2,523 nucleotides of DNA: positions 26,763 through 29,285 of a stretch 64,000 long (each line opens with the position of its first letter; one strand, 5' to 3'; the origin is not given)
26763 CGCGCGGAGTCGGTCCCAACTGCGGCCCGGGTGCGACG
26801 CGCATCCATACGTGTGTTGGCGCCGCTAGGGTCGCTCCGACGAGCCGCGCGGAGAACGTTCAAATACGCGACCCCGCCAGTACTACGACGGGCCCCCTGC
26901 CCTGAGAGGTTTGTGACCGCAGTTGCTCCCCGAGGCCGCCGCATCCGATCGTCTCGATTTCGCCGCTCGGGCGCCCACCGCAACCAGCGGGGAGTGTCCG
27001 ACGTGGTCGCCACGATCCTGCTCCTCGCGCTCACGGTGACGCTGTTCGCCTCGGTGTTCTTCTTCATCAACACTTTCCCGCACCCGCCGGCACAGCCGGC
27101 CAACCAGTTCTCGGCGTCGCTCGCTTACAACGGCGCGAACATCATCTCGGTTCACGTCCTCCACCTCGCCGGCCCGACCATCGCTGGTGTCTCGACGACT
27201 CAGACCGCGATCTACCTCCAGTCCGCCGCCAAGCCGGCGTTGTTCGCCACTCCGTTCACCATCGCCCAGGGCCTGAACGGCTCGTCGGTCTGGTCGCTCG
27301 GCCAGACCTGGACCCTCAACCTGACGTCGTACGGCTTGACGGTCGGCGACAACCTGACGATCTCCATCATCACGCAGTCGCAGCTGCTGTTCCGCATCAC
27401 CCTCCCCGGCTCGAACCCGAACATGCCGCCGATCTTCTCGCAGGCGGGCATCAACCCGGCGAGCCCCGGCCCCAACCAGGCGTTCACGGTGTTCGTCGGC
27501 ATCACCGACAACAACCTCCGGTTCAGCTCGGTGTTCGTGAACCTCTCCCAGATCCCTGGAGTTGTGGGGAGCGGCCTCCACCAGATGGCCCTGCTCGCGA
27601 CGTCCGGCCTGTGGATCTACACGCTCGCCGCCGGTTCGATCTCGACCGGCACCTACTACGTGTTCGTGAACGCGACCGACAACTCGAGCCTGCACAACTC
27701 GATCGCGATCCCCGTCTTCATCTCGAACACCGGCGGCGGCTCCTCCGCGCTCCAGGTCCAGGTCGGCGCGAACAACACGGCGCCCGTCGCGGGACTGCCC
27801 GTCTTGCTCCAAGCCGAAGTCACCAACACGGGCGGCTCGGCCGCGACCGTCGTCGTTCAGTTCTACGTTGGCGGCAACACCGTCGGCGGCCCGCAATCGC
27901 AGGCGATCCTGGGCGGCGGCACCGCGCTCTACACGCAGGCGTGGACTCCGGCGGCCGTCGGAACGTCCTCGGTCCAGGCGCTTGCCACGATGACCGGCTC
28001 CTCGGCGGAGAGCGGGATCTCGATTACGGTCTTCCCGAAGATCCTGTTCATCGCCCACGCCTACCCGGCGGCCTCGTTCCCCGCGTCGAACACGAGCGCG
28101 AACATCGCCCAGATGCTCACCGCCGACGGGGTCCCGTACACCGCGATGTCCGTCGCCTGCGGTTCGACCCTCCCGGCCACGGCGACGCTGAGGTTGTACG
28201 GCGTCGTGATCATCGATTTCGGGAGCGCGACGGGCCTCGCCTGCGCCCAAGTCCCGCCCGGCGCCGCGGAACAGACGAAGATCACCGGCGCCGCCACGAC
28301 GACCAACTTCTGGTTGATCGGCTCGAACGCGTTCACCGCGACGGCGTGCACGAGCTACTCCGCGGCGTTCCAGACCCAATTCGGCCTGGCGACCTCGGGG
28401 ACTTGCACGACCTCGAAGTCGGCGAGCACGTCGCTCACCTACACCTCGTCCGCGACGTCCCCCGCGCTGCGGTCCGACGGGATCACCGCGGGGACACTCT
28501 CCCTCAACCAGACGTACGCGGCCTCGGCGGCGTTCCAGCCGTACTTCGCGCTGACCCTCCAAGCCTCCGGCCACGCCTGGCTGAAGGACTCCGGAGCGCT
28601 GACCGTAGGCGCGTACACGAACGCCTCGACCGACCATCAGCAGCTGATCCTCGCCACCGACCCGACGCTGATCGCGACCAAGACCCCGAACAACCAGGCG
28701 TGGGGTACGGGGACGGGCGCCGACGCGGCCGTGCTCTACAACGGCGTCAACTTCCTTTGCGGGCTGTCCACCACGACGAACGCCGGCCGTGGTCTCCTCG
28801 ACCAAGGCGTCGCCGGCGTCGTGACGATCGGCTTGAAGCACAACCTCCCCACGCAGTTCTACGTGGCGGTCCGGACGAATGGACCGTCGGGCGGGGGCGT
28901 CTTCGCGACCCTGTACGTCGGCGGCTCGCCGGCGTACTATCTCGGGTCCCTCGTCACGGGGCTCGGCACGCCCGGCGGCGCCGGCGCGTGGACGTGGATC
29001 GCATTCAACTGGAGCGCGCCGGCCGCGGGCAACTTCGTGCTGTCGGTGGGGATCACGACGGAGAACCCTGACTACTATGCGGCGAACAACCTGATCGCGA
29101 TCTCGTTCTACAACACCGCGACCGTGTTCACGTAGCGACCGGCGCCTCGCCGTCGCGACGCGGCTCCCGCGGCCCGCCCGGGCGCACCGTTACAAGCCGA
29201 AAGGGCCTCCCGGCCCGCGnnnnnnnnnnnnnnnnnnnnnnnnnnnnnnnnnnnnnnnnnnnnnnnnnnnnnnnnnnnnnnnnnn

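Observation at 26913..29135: Very large (about 740 aa) pilin-like protein with an archaeal class III signal peptide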

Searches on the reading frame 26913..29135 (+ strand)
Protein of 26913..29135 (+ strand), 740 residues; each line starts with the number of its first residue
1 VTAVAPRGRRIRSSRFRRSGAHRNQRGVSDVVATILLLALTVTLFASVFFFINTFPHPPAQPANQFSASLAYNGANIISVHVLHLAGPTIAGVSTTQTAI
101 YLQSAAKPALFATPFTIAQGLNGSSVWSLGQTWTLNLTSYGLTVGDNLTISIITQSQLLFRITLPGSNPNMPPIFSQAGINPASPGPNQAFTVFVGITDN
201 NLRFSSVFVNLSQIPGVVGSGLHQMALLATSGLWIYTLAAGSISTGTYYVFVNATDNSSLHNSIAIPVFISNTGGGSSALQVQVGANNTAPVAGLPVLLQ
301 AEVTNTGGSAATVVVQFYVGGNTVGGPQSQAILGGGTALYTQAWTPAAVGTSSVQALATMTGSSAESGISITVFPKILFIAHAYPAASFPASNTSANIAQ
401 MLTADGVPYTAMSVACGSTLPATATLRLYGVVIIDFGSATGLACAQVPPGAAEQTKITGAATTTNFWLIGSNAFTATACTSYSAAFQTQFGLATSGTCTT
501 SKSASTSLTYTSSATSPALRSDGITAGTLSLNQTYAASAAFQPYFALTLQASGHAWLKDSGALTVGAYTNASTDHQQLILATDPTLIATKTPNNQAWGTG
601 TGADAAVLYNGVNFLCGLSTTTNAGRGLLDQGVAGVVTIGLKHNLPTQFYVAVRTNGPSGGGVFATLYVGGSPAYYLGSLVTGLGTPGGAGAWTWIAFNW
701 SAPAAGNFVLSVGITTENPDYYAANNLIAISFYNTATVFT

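Call 5: search_protein_families(library=pfam, proteins=[window:26913-29135:+], max_evalue=1)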
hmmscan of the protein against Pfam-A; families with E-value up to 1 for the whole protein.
window:26913-29135:+ (740 aa): 2 families
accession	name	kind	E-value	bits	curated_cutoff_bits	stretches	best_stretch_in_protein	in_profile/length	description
PF07790.16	Pilin_N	-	1.3e-07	32.8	25.2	1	26-98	1-69/78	Archaeal Type IV pilin, N-terminal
PF07705.17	CARDB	-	2.1e-05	25.1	22.7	1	280-359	4-84/101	CARDB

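Call 6: search_protein_families(library=ncbifam, proteins=[window:26913-29135:+], max_evalue=1)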
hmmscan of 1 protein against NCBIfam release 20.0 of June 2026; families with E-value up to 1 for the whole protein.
window:26913-29135:+ (740 aa): 1 family
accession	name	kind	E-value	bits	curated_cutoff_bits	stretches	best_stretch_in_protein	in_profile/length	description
TIGR02537.2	arch_flag_Nterm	domain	0.00021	20.7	20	1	25-55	2-32/33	archaellin/type IV pilin N-terminal domain-containing protein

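Call 8: find_homologous_proteins(query=window:26913-29135:+, max_evalue=0.001)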
Query window:26913-29135:+ (740 aa): 158 proteins with E <= 0.001 among 8000 candidates; the best 120 are listed.
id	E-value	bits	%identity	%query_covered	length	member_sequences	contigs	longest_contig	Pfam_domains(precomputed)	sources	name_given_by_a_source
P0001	0.0e+0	1391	90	96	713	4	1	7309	PF07790.17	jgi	jgi:hypothetical protein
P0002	0.0e+0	1235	78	96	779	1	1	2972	PF07790.17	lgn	-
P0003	0.0e+0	1208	79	96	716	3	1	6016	PF07790.17,PF07705.18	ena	-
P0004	0.0e+0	1124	71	100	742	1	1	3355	PF07790.17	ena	-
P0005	0.0e+0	1108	70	100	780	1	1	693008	PF07790.17,PF07705.18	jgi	jgi:type IV pilin/CARDB protein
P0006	0.0e+0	1094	70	97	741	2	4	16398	PF07790.17,PF07705.18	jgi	-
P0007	0.0e+0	1071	68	96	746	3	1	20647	PF07790.17,PF07705.18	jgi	jgi:hypothetical protein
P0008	0.0e+0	1060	69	96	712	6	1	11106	PF07705.18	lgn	-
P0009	0.0e+0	1056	69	96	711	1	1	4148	PF07705.18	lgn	-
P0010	0.0e+0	1046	69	96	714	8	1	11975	PF07705.18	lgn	-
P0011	0.0e+0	1013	68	96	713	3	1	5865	PF07705.18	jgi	jgi:hypothetical protein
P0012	1.4e-296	1004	67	96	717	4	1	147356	PF07790.17,PF07705.18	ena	-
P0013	8.9e-290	981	67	96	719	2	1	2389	PF07705.18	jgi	-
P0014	2.8e-213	728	73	62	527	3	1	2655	PF07790.17,PF07705.18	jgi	jgi:FlaG/FlaF family flagellin (archaellin)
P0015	2.3e-187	643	48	94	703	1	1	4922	PF07705.18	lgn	-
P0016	1.4e-186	640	50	99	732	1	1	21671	PF07790.17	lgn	-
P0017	3.1e-184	632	50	97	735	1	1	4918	PF07790.17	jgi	jgi:hypothetical protein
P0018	2.4e-174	600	47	99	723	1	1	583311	PF07790.17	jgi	jgi:Archaeal Type IV pilin, N-terminal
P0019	3.9e-170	586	48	95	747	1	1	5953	PF07790.17,PF07705.18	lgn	-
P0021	7.8e-170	585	48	98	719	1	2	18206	PF07790.17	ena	-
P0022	4.6e-168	579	45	99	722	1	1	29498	PF07790.17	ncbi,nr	ncbi:MAG: type IV pilin [Thermoplasmata archaeon]|nr:type IV pilin [Thermoplasmata archaeon]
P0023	5.2e-168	579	46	96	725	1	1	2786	PF07790.17,PF07705.18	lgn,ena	-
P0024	2.4e-167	577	46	96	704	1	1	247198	PF07790.17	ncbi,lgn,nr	ncbi:MAG TPA: type IV pilin [Thermoplasmata archaeon]|nr:type IV pilin [Thermoplasmata archaeon]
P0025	5.6e-166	572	46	97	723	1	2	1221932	PF07790.17,PF07705.18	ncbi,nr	ncbi:MAG: type IV pilin [Thermoplasmata archaeon]|nr:type IV pilin [Thermoplasmata archaeon] MCI4344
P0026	2.2e-164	567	46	96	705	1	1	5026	PF07790.17,PF07705.18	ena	-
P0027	2.5e-164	567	45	99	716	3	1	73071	PF07790.17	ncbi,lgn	-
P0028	8.7e-163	562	46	100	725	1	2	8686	PF07790.17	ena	-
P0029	1.1e-162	561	46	99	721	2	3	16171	PF07790.17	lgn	-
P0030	4.9e-162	559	45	96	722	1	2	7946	PF07790.17,PF07705.18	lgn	-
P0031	8.0e-162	558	46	96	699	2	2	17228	PF07790.17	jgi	-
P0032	2.4e-161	557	45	98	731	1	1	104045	PF07790.17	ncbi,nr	ncbi:MAG: type IV pilin [Thermoplasmata archaeon]|nr:type IV pilin [Thermoplasmata archaeon]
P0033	3.3e-161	556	44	98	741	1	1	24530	PF07790.17,PF07705.18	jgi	jgi:hypothetical protein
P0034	1.1e-160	555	46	94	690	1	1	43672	PF07705.18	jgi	jgi:hypothetical protein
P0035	2.7e-160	553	45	96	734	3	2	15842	PF07790.17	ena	-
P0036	3.9e-160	553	46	99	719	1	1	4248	PF07790.17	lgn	-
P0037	1.6e-159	551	46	95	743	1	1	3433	PF07790.17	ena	-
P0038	1.1e-158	548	45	96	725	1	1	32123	PF07790.17,PF07705.18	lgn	-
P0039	2.5e-158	547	44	96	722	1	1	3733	PF07790.17,PF07705.18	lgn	-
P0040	4.2e-157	543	45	92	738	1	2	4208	PF07790.17,PF07705.18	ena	-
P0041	2.9e-156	540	45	99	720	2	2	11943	PF07790.17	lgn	-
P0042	1.5e-153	531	44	98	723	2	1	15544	PF07790.17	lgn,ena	-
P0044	3.9e-153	530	43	97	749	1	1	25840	PF07790.17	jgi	jgi:hypothetical protein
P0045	1.3e-152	528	45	93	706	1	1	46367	PF07790.17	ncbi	-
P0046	1.4e-152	528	44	96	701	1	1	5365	PF07790.17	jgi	jgi:hypothetical protein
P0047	9.2e-152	525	45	96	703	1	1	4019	PF07790.17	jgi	-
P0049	2.2e-149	517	44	97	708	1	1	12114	PF07790.17,PF07705.18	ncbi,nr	ncbi:MAG TPA: type IV pilin [Thermoplasmata archaeon]|nr:type IV pilin [Thermoplasmata archaeon]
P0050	8.5e-149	515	43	97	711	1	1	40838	PF07790.17,PF07705.18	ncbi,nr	ncbi:MAG: type IV pilin [Thermoplasmata archaeon]|nr:type IV pilin [Thermoplasmata archaeon]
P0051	1.1e-148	515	44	96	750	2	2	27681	PF07790.17,PF07705.18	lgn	-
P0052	8.7e-148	512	45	93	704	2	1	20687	PF07790.17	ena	-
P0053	2.7e-147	510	44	96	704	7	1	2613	PF07790.17,PF07705.18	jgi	-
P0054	5.0e-147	509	46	92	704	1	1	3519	PF07790.17,PF07705.18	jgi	jgi:Archaeal Type IV pilin, N-terminal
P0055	3.5e-146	507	42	98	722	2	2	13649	PF07790.17,PF07705.18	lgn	-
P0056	5.1e-145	503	44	93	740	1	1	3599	PF07790.17,PF07705.18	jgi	jgi:flagellin-like protein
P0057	6.4e-144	499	44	94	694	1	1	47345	PF07705.18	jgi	jgi:hypothetical protein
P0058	8.1e-143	496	44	96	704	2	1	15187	PF07790.17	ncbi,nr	ncbi:MAG TPA: hypothetical protein VFG07_02820 [Thermoplasmata archaeon]|nr:hypothetical protein [Th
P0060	2.4e-142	494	41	99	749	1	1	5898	PF07790.17,PF07705.18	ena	-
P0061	5.6e-142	493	41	95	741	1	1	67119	PF07790.17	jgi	jgi:hypothetical protein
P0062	1.4e-141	491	42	96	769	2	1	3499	PF07790.17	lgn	-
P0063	1.3e-138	482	41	95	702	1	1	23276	PF07705.18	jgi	jgi:hypothetical protein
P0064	1.4e-138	482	43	93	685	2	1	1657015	PF07705.18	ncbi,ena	-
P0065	1.7e-136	475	41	96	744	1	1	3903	PF07790.17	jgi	jgi:FlaG/FlaF family flagellin (archaellin)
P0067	2.8e-133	464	40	96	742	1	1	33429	PF07790.17,PF07705.18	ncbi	-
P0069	9.8e-118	413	39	99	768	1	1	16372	PF07790.17,PF07705.18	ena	-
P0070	6.2e-117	410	37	95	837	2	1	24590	PF07790.17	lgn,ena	-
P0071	6.7e-112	393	48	62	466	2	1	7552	PF07790.17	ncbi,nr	ncbi:MAG: type IV pilin N-terminal domain-containing protein, partial [Thermoplasmata archaeon]|nr:t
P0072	1.1e-104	370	35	95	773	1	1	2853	PF07790.17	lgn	-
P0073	1.0e-83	300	35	97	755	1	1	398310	PF07790.17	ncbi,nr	ncbi:MAG: type IV pilin N-terminal domain-containing protein [Thermoplasmata archaeon]|nr:type IV pi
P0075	4.5e-51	192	44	38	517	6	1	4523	PF07790.17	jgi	-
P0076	3.5e-48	183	44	34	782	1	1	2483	PF07790.17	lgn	-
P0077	5.7e-48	182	43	37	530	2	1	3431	PF07790.17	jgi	jgi:flagellin-like protein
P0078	8.2e-48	182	46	33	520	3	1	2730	PF07790.17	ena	-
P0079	8.1e-46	175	46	34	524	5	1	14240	PF07790.17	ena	-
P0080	9.3e-46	175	40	35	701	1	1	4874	PF07790.17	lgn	-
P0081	5.4e-44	169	41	41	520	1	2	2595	PF07790.17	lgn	-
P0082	2.7e-43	167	45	38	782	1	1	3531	PF07790.17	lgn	-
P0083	1.1e-42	165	47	34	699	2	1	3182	PF07790.17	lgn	-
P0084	1.3e-42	164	44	33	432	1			PF07790.17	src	-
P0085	1.4e-42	164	41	36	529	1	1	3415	PF07790.17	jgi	jgi:flagellin-like protein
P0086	1.7e-42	164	42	40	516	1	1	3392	PF07790.17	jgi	jgi:flagellin-like protein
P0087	3.2e-42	163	43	39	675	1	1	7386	PF07790.17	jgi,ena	-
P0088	7.0e-42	162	39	41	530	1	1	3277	PF07790.17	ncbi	-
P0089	9.1e-42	162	44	38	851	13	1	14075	PF07790.17,PF01835.26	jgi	-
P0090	1.0e-41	161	40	39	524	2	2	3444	PF07790.17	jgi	jgi:flagellin-like protein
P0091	1.1e-41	161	42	38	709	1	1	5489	PF07790.17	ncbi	-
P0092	1.6e-41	161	39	42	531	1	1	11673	PF07790.17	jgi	jgi:flagellin-like protein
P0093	2.6e-41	160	41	43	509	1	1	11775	PF07790.17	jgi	jgi:FlaG/FlaF family flagellin (archaellin)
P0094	3.2e-41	160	38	45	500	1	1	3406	PF07790.17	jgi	jgi:flagellin-like protein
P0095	3.9e-41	159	39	44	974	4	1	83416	PF07790.17,PF01835.26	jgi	jgi:hypothetical protein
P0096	5.6e-41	159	39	35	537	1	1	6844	PF07790.17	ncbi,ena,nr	ncbi:MAG TPA: type IV pilin N-terminal domain-containing protein [Thermoplasmata archaeon]|nr:type I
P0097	6.1e-41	159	36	57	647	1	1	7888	PF07790.17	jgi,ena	jgi:flagellin-like protein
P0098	3.6e-40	156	40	34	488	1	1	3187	PF00801.27,PF07790.17,PF18911.7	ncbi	-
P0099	4.2e-40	156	43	31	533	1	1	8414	PF07790.17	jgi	jgi:Archaeal Type IV pilin, N-terminal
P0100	5.2e-40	156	39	41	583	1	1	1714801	PF07790.17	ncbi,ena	-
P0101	8.9e-40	155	41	33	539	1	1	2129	PF07790.17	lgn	-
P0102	9.9e-40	155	41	41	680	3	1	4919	PF01833.31,PF07790.17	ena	-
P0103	1.6e-39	154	46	33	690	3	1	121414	PF07790.17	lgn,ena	-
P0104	2.4e-39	154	37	42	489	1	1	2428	PF00801.27,PF07790.17,PF18911.7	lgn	-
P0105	3.5e-39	153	42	35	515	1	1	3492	PF07790.17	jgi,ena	-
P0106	3.8e-39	153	39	34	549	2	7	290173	PF07790.17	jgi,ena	jgi:FlaG/FlaF family flagellin (archaellin)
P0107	6.4e-39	152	41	31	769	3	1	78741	PF07790.17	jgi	-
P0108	6.7e-39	152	38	40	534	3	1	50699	PF00801.27,PF07790.17,PF18911.7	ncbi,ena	-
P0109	2.4e-38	150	41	34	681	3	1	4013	PF07790.17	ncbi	-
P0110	2.5e-38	150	40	41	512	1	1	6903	PF07790.17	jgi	jgi:flagellin-like protein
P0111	2.7e-38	150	41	35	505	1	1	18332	PF07790.17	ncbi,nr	ncbi:MAG: type IV pilin N-terminal domain-containing protein [Thermoplasmata archaeon]|nr:type IV pi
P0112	2.7e-38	150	43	32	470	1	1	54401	PF07790.17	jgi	jgi:hypothetical protein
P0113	4.6e-38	149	43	33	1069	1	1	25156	PF07790.17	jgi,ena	jgi:hypothetical protein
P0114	4.7e-38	149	39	34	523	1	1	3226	PF07790.17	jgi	jgi:flagellin-like protein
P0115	5.7e-38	149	38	33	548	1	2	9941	PF07790.17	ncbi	-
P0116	8.2e-38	149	37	33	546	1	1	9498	PF07790.17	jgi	jgi:FlaG/FlaF family flagellin (archaellin)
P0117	9.1e-38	148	37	39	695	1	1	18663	PF07790.17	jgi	jgi:flagellin-like protein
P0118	1.0e-37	148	41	41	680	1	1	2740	PF07790.17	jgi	jgi:flagellin-like protein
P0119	1.2e-37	148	40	34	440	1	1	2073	PF07790.17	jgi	jgi:hypothetical protein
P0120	5.0e-37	146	39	45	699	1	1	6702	PF07790.17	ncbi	-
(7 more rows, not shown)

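Call 9: find_encoding_contigs(protein=window:26913-29135:+, flank=10000, max_places=6)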
Protein window:26913-29135:+ (740 aa): no gene with exactly this product is on record in the collection.

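Call 11: find_encoding_contigs(protein=P0005, flank=10000, max_places=2)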
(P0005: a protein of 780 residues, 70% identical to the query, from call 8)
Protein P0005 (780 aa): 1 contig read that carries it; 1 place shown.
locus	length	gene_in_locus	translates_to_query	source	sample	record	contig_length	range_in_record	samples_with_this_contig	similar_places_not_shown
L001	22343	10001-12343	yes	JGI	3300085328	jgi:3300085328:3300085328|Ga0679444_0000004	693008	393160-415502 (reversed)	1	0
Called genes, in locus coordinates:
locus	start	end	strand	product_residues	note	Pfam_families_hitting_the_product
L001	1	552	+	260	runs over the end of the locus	PF19974:TCAD9 (weak), PF01163:RIO1, PF01636:APH (faint)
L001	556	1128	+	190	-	PF00013:KH_1, PF21800:KH_KRR1_2nd (weak), PF22891:KH_PNO1_2nd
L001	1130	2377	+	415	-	PF01896:DNA_primase_S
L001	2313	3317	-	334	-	PF01557:FAA_hydrolase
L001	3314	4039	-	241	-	PF01872:RibD_C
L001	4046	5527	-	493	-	PF07837:FTCD_N, PF02971:FTCD, PF04961:FTCD_C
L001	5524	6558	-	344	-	PF00752:XPG_N, PF00867:XPG_I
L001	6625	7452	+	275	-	PF09754:PAC2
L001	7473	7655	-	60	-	-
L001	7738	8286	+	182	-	-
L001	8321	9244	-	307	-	PF00091:Tubulin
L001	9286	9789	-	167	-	-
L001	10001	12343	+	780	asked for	PF07790:Pilin_N, PF07705:CARDB (faint)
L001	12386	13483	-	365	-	-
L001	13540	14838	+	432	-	PF01676:Metalloenzyme, PF10143:PhosphMutase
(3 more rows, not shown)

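Call 12: find_encoding_contigs(protein=P0025, flank=10000, max_places=2)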
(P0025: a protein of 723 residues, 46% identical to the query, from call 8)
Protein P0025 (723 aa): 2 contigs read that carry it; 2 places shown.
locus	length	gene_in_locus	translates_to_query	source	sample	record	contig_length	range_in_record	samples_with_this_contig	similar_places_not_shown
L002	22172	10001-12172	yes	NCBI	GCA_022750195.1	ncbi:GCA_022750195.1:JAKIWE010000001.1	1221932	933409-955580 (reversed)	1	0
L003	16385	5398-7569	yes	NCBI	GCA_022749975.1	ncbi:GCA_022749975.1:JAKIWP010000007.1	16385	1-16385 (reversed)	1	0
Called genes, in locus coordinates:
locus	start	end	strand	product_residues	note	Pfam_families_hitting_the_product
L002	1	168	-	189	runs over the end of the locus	-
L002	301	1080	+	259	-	PF01163:RIO1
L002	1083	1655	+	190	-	PF00013:KH_1 (faint), PF21800:KH_KRR1_2nd, PF22891:KH_PNO1_2nd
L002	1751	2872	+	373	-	PF01896:DNA_primase_S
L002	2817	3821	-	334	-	PF01557:FAA_hydrolase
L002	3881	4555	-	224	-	PF01872:RibD_C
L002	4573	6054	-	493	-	PF07837:FTCD_N, PF02971:FTCD, PF04961:FTCD_C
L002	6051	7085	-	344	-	PF00752:XPG_N, PF00867:XPG_I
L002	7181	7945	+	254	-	PF09754:PAC2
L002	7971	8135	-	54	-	-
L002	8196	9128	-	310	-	PF00091:Tubulin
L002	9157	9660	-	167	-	-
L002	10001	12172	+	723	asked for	PF07790:Pilin_N (weak), PF07705:CARDB (faint)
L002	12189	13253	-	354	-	-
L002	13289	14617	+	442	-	PF01676:Metalloenzyme, PF10143:PhosphMutase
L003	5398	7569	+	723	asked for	PF07790:Pilin_N (weak), PF07705:CARDB (faint)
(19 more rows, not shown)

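Call 13: find_encoding_contigs(protein=P0073, flank=10000, max_places=2)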
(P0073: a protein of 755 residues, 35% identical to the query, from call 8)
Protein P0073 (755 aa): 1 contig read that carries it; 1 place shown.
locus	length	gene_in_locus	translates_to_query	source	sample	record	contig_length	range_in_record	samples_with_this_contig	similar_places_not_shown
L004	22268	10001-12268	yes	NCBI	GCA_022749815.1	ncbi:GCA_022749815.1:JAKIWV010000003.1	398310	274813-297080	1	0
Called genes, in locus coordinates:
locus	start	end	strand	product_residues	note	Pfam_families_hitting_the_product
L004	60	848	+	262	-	PF01163:RIO1, PF01636:APH (faint), PF19974:TCAD9 (weak)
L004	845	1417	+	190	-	PF00013:KH_1, PF22675:KH-I_KHDC4-BBP (faint), PF21800:KH_KRR1_2nd, PF22891:KH_PNO1_2nd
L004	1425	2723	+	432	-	PF01896:DNA_primase_S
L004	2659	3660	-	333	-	PF01557:FAA_hydrolase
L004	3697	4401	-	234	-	PF01872:RibD_C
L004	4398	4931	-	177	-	PF04961:FTCD_C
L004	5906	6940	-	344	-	PF00752:XPG_N, PF00867:XPG_I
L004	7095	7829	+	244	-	PF09754:PAC2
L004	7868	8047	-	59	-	-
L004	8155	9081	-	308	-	PF00091:Tubulin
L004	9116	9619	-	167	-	-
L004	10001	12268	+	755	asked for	PF07790:Pilin_N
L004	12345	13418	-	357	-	-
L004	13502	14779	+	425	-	PF01676:Metalloenzyme, PF10143:PhosphMutase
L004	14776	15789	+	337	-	PF25133:TYW2_N_2, PF02475:TRM5-TYW2_MTfase, PF05175:MTS (weak), PF13649:Methyltransf_25, PF13847:Methyltransf_31 (faint)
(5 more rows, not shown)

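Call 30: predict_structure(alignment_id=A2)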
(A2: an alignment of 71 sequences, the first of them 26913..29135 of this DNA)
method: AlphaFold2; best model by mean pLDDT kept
length: 740 residues; sequences in the alignment: 71
mean_pLDDT: 85.8   pTM: 0.64
mean pLDDT of the five models: 85.8, 85.5, 84.3, 82.8, 82.1
residues with pLDDT >= 90: 382; 70-90: 286; 50-70: 39; < 50: 33
segments of 3 or more residues with pLDDT < 50: 1-27
pLDDT, mean of each block of 10 residues (from residue 1): 36 34 44 75 77 57 77 88 91 90 91 94 92 95 88 91 78 84 75 85 93 81 84 82 84 92 90 62 86 95 87 91 90 88 95 89 84 96 87 89 93 93 98 94 79 95 95 94 94 95 91 91 84 80 92 94 95 79 89 72 88 95 89 89 91 90 93 89 92 92 93 88 88 85
secondary structure, 60 per line:
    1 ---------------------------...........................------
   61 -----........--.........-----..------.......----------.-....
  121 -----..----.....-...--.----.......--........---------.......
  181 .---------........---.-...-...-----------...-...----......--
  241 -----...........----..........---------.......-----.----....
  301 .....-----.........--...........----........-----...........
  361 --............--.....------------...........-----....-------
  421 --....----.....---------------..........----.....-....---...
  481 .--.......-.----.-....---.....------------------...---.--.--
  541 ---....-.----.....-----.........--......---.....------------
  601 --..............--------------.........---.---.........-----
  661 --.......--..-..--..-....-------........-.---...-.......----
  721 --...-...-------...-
elements in order (helices of 4 or more, strands of 3 or more residues): H28-54 E66-73 E76-84 E98-104 H117-120 E132-136 E148-154 E157-164 E174-181 E191-198 E208-210 E222-224 E226-228 E233-238 E246-256 E261-270 E280-286 E297-305 E311-319 E322-332 E337-344 E350-360 E363-374 E377-381 H394-404 E410-413 H423-426 E431-435 H451-460 E465-469 H471-474 H484-490 E499-502 E506-510 E529-531 E544-547 E554-558 E564-572 E575-580 H603-616 E631-639 E647-655 E663-669 E682-685 E693-700 E706-708 E710-716 E727-729 E737-739
